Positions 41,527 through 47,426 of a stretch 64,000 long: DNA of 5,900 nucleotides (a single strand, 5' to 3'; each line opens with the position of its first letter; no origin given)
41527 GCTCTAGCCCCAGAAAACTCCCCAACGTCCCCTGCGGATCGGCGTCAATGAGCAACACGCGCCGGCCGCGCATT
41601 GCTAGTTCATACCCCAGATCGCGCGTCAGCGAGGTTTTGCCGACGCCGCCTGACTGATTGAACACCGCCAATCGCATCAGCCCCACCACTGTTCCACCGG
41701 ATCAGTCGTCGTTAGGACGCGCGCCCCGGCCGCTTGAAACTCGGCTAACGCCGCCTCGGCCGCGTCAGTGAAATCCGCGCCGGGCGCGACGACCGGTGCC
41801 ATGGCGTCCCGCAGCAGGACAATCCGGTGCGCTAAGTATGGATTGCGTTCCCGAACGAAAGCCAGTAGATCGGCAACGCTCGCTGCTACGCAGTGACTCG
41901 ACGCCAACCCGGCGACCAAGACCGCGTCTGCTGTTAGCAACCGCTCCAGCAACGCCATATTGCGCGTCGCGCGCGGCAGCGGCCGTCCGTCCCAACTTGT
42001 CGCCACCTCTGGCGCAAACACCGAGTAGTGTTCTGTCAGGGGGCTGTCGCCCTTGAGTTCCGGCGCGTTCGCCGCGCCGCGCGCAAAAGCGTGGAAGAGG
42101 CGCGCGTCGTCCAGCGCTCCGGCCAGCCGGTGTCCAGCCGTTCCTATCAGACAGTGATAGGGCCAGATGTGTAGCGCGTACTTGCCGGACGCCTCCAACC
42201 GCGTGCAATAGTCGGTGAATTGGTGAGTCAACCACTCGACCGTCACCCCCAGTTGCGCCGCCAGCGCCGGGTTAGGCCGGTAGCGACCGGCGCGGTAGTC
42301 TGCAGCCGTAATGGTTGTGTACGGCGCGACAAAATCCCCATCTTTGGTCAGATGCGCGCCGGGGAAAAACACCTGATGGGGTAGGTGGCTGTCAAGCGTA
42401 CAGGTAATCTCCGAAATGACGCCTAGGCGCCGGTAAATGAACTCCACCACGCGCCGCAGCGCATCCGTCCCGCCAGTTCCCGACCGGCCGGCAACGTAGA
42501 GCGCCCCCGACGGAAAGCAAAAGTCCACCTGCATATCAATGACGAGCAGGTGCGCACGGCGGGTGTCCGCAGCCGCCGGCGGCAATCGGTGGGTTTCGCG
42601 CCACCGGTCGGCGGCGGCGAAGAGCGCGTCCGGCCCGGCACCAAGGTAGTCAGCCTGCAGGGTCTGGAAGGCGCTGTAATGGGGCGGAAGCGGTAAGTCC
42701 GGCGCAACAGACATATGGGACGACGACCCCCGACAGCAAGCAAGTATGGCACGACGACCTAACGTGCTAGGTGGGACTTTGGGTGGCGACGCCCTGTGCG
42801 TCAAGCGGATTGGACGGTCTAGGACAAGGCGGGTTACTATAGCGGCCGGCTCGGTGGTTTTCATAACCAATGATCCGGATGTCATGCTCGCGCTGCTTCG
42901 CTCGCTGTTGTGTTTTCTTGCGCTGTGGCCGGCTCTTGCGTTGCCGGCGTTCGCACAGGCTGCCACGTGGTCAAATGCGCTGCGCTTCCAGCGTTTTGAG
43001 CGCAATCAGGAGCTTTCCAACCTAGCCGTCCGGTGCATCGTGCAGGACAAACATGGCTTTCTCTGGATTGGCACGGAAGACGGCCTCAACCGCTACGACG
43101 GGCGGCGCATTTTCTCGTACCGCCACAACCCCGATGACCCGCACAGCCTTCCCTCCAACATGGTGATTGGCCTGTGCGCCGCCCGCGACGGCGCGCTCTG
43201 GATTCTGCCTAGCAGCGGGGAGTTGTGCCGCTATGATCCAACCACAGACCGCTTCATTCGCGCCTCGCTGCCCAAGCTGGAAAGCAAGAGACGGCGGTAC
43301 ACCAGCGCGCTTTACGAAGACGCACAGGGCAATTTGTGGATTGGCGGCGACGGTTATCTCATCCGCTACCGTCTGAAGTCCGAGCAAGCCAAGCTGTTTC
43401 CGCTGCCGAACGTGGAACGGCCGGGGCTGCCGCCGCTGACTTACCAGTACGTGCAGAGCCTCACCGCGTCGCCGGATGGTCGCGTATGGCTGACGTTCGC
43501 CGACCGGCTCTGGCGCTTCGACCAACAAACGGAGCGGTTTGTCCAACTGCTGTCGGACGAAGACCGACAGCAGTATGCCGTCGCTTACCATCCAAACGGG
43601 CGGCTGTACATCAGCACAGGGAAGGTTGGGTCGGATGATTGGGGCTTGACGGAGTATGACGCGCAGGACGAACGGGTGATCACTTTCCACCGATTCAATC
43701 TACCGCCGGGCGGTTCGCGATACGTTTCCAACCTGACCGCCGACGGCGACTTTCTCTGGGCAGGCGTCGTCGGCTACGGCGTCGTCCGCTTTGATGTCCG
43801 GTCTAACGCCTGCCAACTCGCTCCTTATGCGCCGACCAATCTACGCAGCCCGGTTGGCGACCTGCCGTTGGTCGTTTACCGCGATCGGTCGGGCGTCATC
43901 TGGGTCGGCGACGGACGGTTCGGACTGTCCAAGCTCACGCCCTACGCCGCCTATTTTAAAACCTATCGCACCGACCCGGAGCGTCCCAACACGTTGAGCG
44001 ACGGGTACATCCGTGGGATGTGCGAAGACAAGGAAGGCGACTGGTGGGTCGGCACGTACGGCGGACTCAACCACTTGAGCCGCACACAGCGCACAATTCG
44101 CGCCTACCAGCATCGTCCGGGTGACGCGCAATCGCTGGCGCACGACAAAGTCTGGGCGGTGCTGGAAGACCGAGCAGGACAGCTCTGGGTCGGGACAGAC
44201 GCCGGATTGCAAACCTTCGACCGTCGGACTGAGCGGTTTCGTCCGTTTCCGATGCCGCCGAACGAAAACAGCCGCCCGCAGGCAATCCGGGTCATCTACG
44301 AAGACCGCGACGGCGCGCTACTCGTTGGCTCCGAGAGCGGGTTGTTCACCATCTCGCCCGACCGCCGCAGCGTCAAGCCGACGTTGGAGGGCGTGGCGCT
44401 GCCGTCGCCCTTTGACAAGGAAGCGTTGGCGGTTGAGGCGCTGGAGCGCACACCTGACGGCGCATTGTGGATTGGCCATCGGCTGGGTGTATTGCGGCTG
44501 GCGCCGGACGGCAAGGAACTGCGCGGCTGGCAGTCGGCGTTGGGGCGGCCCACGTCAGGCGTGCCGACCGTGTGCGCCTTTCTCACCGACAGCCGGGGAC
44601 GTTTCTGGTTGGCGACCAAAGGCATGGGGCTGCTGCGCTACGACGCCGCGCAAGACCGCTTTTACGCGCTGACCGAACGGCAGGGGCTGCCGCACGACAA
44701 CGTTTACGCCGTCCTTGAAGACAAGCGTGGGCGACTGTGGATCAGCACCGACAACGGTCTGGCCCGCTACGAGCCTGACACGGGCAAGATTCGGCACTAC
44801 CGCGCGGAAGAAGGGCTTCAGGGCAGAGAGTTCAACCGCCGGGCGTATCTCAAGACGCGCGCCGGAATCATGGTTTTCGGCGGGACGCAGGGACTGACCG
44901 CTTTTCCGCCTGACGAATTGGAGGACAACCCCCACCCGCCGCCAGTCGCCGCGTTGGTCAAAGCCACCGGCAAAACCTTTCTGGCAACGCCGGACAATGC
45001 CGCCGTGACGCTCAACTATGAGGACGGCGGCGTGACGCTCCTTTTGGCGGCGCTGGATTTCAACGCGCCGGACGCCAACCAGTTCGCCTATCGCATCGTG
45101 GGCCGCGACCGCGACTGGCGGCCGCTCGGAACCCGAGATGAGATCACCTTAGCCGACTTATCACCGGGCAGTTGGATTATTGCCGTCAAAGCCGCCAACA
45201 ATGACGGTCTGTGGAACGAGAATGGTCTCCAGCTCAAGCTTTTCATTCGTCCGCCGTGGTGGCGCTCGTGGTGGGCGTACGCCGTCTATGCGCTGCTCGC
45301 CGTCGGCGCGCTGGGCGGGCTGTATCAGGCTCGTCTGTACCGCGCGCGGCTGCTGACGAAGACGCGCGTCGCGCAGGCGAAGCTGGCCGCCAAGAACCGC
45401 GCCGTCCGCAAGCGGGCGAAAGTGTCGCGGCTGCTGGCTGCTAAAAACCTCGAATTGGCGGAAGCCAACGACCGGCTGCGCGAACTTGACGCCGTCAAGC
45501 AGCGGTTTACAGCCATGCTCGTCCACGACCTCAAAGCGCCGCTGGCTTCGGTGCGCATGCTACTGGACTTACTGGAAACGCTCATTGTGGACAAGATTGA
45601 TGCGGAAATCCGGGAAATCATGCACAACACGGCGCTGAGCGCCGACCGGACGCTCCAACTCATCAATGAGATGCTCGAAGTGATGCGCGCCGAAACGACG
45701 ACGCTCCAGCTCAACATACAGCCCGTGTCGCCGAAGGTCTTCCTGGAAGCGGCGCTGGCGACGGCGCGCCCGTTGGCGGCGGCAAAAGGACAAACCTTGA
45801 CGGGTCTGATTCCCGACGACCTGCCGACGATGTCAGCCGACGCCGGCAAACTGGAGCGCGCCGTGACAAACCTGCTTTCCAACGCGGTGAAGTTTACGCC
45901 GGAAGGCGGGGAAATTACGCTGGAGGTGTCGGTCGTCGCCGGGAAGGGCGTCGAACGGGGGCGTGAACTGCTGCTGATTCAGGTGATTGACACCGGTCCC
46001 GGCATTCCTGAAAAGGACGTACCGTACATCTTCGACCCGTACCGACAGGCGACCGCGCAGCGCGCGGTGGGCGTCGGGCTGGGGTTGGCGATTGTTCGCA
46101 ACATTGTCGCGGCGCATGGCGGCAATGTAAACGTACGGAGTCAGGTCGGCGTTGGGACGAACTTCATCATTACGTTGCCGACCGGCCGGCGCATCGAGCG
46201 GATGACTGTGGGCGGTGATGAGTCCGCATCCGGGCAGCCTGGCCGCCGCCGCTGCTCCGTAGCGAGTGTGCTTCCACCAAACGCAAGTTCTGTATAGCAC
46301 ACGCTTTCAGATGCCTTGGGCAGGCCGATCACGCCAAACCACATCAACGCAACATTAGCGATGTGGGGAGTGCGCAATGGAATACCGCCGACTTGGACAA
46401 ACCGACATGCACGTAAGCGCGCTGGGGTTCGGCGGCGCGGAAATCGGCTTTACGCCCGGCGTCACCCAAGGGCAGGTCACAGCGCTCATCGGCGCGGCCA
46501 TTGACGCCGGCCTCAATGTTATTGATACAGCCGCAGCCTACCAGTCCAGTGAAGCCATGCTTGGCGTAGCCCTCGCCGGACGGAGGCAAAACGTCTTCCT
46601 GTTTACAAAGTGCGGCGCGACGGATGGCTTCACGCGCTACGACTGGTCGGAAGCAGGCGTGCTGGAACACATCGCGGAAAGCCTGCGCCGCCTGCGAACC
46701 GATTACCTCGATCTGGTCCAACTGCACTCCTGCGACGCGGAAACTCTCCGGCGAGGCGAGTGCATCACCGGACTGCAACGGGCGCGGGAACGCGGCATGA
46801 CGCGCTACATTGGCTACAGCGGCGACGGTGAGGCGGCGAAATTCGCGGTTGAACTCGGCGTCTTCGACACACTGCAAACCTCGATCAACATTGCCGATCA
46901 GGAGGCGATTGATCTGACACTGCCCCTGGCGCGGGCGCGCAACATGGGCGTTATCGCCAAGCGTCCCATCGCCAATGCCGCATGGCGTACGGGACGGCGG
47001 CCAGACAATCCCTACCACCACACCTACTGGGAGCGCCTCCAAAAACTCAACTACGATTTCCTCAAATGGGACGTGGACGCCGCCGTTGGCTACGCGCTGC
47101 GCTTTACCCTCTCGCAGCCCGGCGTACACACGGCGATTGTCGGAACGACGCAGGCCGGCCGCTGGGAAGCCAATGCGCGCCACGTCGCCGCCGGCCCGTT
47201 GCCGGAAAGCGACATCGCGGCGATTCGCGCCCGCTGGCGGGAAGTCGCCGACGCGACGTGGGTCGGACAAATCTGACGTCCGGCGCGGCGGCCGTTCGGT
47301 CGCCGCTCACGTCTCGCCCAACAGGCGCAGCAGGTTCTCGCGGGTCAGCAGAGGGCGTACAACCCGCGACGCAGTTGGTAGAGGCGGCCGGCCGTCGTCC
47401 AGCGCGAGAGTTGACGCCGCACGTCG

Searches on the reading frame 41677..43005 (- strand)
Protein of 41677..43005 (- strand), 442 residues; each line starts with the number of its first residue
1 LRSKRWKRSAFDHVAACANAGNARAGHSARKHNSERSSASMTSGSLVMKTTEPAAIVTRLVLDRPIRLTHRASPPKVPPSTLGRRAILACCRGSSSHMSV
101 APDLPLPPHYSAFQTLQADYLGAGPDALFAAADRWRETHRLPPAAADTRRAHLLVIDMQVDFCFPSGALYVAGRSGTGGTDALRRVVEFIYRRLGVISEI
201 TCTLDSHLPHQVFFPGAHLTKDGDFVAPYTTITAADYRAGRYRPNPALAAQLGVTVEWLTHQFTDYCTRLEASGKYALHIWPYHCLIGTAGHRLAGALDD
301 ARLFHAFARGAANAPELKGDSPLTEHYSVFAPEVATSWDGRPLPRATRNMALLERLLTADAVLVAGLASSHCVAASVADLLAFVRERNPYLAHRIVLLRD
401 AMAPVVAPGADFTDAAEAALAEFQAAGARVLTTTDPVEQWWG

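Call 19: search_protein_families(library=pfam, proteins=[window:41677-43005:-], max_evalue=0.001)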
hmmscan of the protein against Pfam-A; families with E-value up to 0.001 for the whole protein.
window:41677-43005:- (442 aa): 1 family
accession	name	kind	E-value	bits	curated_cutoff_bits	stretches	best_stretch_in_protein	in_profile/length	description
PF00857.26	Isochorismatase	-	6.9e-05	23.4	27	0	345-434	97-174/175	Isochorismatase domain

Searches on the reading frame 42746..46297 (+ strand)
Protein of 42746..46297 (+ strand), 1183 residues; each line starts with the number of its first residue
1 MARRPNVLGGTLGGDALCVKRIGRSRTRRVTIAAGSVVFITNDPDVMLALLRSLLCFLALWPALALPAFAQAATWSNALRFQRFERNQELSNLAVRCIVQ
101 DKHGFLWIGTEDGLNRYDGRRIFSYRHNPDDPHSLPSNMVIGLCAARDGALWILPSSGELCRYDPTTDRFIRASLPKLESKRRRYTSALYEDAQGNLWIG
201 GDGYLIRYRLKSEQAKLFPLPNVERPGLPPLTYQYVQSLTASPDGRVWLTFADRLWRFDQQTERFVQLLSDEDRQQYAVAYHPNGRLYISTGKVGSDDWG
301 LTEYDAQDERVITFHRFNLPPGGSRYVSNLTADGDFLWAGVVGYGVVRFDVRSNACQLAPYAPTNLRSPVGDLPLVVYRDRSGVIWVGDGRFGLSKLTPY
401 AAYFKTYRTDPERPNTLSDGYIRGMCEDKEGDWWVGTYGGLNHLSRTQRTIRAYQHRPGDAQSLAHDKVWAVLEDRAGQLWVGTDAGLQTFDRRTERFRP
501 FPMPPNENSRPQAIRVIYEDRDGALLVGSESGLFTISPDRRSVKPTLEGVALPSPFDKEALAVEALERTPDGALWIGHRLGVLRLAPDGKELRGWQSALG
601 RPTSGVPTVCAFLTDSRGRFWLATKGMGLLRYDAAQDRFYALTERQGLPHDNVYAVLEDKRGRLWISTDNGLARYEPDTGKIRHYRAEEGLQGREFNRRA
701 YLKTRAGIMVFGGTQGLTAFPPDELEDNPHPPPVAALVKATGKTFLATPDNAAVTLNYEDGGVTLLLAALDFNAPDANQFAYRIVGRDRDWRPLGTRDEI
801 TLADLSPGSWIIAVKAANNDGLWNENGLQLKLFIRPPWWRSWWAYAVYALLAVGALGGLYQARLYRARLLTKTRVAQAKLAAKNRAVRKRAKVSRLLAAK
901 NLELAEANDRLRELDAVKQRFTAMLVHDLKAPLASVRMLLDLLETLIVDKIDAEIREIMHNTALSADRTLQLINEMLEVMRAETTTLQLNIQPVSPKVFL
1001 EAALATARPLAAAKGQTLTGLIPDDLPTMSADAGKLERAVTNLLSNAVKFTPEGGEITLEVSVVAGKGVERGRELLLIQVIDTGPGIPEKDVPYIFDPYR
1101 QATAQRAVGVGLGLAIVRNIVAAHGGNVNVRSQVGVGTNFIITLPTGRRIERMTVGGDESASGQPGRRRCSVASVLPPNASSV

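Call 52: search_protein_families(library=pfam, proteins=[window:42746-46297:+], max_evalue=0.00001)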
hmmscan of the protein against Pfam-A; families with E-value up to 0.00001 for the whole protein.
window:42746-46297:+ (1183 aa): 5 families
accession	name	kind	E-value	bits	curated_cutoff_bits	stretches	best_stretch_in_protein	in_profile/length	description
PF07494.17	Reg_prop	-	2.9e-48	156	20.4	0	647-670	1-24/24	Two component regulator propeller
PF02518.31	HATPase_c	-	3e-27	95.7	26.4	1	1032-1146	2-109/111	Histidine kinase-, DNA gyrase B-, and HSP90-like ATPase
PF00512.31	HisKA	-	8.9e-10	38.9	26.9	1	918-984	2-65/66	His Kinase A (phospho-acceptor) domain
PF07495.19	Y_Y_Y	-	6.2e-08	32.9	26.6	1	772-834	2-64/65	Y_Y_Y domain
PF08450.18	SGL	-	3e-06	27.4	26.3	0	510-578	39-103/246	SMP-30/Gluconolactonase/LRE-like region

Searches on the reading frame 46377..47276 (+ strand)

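Call 72: search_protein_families(library=pfam, proteins=[window:46377-47276:+], max_evalue=0.01)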
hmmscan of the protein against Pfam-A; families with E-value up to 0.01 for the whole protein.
window:46377-47276:+ (299 aa): 1 family
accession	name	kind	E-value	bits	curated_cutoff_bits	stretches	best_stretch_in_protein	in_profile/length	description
PF00248.27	Aldo_ket_red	-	2.1e-36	125.9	24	1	16-285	2-288/291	Aldo/keto reductase family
